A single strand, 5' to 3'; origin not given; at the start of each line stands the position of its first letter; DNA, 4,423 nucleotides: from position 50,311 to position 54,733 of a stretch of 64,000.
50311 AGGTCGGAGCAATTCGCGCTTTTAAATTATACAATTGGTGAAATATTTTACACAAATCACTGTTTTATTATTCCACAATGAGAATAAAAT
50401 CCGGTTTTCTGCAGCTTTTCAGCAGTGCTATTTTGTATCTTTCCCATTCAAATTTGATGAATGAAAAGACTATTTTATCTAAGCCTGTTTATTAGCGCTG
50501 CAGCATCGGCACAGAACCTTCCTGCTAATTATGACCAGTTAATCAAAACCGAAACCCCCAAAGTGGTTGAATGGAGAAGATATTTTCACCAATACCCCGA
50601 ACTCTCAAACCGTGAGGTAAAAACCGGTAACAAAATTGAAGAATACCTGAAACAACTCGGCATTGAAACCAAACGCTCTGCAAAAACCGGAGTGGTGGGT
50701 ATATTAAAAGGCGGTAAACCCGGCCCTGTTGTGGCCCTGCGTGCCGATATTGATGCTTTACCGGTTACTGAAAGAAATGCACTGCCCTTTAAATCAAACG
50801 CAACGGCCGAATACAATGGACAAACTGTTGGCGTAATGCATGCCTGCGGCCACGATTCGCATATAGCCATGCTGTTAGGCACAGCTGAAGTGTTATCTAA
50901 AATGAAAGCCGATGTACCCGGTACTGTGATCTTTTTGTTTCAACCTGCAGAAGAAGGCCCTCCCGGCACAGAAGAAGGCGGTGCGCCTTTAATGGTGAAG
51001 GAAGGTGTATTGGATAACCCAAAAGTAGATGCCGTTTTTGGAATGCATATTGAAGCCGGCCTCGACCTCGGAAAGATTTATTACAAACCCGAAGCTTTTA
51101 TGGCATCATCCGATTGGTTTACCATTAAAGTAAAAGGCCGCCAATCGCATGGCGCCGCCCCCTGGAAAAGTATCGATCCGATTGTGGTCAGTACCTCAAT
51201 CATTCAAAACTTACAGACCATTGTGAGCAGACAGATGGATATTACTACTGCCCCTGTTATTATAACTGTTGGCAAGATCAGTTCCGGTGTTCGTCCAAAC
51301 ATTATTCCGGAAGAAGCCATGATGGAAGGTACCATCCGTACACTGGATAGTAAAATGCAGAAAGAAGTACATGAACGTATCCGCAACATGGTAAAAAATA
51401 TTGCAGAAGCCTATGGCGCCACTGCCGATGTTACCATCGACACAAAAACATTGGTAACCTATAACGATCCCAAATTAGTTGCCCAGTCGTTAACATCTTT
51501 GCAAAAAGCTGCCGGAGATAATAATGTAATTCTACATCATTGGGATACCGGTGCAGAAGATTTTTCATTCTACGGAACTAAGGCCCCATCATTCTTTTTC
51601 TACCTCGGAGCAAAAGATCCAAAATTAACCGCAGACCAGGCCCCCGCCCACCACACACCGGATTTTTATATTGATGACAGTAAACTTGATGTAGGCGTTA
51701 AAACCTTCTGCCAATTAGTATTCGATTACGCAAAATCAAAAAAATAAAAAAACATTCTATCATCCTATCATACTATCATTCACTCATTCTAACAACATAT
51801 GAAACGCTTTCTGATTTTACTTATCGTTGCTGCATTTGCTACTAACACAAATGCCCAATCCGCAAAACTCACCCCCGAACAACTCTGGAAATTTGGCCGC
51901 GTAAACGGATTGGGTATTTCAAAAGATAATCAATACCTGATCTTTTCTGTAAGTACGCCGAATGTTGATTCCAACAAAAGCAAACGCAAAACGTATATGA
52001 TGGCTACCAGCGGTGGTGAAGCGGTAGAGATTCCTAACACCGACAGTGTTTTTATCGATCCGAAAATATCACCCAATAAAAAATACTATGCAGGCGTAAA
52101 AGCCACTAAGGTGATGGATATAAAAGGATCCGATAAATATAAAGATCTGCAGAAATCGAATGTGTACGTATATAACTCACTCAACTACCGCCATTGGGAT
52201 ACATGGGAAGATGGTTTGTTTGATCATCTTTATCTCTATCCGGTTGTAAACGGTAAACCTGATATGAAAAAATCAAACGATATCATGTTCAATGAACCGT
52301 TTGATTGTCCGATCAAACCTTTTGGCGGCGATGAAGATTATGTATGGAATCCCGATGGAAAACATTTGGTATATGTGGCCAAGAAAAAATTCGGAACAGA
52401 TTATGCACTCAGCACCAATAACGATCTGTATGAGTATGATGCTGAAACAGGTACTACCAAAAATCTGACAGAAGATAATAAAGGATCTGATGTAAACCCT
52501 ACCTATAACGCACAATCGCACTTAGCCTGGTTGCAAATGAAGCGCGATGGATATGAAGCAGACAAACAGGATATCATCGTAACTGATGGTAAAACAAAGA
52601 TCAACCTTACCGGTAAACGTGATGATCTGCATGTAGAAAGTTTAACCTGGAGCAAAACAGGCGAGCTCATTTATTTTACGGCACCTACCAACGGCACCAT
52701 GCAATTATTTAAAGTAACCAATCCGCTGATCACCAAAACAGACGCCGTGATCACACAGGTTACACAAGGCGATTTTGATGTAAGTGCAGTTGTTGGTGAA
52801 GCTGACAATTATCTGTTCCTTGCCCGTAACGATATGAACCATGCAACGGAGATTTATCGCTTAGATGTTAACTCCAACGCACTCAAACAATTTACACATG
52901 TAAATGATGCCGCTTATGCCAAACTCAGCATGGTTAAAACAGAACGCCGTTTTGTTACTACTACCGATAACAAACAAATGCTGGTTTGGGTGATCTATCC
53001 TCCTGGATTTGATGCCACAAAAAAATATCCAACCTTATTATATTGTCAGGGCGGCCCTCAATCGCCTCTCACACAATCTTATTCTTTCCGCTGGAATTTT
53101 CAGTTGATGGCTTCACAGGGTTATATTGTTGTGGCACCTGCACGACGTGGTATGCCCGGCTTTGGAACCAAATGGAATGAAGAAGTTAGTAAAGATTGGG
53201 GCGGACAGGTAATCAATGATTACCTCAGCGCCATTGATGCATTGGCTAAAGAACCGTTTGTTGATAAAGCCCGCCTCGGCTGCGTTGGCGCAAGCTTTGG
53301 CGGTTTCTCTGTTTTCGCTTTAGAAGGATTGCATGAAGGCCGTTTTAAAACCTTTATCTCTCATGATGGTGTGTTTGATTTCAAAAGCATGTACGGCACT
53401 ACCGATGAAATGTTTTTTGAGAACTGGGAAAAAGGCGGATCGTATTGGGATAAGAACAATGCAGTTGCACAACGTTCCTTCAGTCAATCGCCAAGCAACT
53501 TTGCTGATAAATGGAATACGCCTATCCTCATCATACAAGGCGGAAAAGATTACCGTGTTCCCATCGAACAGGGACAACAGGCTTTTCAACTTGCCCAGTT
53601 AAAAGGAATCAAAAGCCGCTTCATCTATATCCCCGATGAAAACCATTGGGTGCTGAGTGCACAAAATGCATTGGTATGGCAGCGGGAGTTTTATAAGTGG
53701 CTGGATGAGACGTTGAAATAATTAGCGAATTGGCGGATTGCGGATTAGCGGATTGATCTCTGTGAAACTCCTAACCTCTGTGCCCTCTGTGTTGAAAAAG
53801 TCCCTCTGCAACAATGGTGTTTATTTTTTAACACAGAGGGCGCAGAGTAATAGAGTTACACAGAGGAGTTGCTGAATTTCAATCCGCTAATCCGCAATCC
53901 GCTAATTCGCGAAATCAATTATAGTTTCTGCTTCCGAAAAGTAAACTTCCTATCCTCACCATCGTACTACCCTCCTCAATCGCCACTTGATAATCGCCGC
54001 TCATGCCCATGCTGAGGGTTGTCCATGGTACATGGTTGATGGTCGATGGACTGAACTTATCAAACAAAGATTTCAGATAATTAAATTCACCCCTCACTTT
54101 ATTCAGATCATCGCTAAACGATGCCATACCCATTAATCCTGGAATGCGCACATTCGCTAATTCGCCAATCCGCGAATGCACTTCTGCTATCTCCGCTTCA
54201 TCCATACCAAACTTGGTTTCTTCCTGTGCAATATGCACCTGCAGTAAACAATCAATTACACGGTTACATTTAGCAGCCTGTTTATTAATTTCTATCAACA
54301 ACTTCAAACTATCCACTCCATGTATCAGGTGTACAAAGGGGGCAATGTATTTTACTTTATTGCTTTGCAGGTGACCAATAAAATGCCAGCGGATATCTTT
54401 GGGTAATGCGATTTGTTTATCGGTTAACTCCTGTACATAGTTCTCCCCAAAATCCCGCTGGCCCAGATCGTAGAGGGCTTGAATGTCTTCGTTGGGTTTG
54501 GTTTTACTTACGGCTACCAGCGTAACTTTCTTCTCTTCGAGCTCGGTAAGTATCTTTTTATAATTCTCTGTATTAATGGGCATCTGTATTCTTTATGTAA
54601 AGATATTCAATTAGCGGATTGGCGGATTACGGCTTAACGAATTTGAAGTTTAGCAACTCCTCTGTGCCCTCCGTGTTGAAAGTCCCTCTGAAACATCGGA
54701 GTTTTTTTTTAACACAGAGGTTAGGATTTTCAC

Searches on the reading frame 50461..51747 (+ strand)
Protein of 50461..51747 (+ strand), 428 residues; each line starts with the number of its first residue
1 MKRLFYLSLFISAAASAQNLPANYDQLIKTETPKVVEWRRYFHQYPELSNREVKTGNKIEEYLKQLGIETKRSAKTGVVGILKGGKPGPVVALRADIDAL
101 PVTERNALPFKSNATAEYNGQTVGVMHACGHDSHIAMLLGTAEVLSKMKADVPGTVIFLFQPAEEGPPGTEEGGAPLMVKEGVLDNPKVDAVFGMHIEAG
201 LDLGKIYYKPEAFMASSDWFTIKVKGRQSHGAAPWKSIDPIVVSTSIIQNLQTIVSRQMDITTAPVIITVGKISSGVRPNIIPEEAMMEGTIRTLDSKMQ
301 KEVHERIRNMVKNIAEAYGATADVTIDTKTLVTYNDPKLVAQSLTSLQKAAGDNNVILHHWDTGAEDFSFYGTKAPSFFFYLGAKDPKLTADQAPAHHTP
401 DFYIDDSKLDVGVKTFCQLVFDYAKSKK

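Call 84: search_protein_families(library=pfam, proteins=[window:50461-51747:+], max_evalue=1e-8)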
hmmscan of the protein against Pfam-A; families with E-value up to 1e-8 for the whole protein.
window:50461-51747:+ (428 aa): 2 families
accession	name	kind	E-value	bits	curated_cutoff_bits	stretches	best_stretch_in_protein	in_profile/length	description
PF01546.33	Peptidase_M20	-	1.3e-38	133.5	24.6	1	92-420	1-204/206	Peptidase family M20/M25/M40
PF07687.19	M20_dimer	-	2.7e-13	50.3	21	1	218-318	7-106/107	Peptidase dimerisation domain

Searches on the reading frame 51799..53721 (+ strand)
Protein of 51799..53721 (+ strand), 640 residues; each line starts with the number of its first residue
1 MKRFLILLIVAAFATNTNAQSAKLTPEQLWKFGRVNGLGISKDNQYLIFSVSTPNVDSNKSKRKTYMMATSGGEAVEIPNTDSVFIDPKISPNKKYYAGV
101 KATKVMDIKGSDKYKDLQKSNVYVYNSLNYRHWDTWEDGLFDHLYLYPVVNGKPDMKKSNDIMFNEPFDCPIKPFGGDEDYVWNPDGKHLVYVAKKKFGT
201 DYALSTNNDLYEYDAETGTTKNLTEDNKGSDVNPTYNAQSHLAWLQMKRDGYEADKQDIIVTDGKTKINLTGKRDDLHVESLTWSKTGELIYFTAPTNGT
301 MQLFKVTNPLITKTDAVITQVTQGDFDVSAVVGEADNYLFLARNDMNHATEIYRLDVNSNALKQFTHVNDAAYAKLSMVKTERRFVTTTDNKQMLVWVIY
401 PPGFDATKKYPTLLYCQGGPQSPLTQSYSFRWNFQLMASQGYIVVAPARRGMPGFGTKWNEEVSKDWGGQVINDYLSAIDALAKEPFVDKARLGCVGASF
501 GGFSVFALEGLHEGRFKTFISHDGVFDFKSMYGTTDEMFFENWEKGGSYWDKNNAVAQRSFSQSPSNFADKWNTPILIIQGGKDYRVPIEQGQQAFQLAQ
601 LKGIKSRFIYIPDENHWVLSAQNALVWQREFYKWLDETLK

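Call 84: search_protein_families(library=pfam, proteins=[window:51799-53721:+], max_evalue=1e-8)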
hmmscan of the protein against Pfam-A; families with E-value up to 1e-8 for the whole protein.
window:51799-53721:+ (640 aa): 1 family
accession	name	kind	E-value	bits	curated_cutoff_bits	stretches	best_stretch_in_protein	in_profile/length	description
PF00326.27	Peptidase_S9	-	3.7e-51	174.1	22.6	1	429-640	2-211/213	Prolyl oligopeptidase family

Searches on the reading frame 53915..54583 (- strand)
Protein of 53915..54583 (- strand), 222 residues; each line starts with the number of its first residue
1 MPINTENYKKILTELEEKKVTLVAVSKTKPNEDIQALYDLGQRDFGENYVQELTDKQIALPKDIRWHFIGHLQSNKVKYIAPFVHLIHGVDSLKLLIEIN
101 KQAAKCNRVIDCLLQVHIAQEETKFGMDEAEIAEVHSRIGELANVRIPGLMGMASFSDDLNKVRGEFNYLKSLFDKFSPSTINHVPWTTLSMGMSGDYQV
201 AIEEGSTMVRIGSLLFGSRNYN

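Call 85: search_protein_families(library=pfam, proteins=[window:53915-54583:-], max_evalue=0.001)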
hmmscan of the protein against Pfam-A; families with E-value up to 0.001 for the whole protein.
window:53915-54583:- (222 aa): 1 family
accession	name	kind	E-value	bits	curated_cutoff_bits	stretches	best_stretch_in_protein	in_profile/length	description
PF01168.26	Ala_racemase_N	-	5.1e-19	69.3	24.1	1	6-219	8-219/220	Alanine racemase, N-terminal domain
